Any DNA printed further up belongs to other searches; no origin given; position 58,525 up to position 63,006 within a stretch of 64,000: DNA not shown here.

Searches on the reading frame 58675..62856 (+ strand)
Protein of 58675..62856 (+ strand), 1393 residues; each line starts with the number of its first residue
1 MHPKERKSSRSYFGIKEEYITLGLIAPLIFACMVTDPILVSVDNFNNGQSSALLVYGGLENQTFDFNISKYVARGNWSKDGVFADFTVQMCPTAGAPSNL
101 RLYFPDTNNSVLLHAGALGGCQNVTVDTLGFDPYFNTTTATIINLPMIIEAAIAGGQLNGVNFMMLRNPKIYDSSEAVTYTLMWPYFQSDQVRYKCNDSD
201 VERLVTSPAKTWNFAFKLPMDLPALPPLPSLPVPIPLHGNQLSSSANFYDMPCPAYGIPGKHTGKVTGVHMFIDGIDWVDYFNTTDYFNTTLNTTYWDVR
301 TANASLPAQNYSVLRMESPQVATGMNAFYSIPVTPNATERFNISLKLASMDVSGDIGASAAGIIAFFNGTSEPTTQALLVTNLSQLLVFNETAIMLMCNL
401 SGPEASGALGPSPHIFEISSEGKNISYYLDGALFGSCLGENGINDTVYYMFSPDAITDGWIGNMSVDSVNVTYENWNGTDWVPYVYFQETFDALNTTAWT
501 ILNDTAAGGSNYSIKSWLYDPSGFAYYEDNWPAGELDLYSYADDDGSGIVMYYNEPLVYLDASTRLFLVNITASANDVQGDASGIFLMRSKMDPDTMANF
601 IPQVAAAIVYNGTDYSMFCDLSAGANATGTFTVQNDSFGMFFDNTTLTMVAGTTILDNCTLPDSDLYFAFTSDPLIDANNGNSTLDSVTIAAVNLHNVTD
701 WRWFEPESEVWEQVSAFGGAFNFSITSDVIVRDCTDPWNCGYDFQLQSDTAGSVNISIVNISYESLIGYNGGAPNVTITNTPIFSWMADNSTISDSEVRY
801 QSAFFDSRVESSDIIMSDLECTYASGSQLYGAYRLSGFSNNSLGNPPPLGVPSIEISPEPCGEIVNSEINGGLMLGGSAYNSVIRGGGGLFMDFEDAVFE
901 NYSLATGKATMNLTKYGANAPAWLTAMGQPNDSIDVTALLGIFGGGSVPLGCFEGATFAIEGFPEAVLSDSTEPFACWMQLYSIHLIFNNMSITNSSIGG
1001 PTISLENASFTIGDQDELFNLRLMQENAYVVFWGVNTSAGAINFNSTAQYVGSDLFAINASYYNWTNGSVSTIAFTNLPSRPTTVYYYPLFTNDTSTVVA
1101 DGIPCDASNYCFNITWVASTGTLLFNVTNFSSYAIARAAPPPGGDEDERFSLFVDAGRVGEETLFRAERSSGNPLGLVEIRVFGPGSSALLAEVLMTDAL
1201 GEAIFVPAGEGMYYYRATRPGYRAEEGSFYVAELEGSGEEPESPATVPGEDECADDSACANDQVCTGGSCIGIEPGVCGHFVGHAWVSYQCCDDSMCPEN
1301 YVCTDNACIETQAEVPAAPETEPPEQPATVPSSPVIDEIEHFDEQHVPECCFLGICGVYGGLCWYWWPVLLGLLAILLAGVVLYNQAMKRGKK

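Call 85: find_encoding_contigs(protein=window:58675-62856:+, flank=10000, max_places=2)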
Protein window:58675-62856:+ (1393 aa): no gene with exactly this product is on record in the collection.
